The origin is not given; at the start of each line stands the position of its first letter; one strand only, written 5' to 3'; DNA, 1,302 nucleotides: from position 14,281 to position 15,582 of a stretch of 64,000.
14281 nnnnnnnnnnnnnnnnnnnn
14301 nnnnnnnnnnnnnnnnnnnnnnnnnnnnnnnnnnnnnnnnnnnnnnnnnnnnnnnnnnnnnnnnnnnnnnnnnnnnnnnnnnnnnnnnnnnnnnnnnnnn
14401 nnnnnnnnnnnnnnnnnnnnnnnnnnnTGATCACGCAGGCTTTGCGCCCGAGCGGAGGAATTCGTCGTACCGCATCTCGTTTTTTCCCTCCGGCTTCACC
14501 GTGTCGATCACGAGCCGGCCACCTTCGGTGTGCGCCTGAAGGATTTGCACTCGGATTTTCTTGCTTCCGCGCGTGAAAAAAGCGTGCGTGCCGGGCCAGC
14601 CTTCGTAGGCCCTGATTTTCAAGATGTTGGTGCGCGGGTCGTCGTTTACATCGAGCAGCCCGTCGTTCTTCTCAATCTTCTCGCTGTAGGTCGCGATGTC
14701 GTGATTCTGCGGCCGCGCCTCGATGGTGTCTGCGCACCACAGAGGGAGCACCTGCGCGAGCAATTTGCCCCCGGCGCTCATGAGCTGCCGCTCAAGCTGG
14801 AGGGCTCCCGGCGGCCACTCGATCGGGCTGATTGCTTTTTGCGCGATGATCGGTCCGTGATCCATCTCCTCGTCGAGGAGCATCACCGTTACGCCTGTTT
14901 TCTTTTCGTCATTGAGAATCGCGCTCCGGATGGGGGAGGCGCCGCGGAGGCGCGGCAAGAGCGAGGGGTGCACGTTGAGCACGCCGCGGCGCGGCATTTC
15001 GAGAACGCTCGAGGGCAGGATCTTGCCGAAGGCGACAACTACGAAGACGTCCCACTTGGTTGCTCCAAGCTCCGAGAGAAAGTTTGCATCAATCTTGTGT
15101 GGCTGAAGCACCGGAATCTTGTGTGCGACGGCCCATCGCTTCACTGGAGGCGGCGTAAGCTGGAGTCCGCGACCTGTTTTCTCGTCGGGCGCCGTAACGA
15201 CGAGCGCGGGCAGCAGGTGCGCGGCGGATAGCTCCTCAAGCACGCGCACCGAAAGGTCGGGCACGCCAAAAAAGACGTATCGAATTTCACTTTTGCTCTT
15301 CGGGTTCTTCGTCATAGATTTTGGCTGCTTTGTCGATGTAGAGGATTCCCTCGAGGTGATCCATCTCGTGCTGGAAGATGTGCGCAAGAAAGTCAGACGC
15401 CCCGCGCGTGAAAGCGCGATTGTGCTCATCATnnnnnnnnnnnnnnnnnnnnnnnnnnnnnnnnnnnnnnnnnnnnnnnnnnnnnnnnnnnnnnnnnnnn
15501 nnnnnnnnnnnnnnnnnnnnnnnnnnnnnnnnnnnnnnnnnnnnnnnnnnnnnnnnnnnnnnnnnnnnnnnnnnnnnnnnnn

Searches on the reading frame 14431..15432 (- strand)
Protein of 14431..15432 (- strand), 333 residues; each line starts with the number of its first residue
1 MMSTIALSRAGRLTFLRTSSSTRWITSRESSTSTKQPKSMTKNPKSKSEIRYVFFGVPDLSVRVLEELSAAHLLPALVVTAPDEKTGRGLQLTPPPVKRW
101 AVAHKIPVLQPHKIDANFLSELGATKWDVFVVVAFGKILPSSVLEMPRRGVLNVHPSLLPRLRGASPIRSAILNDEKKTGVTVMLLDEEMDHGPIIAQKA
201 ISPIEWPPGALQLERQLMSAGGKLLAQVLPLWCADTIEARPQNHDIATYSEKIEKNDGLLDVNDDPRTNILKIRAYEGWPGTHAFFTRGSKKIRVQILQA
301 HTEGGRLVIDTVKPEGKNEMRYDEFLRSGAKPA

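Call 58: search_protein_families(library=pfam, proteins=[window:14431-15432:-], max_evalue=0.00001)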
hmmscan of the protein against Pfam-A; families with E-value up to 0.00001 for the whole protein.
window:14431-15432:- (333 aa): 2 families
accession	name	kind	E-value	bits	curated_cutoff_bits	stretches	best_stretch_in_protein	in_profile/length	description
PF00551.24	Formyl_trans_N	-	5.9e-33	114.6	26.1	1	56-228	9-180/181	Formyl transferase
PF02911.23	Formyl_trans_C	-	2.6e-06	28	21.1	0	252-301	1-46/100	Formyl transferase, C-terminal domain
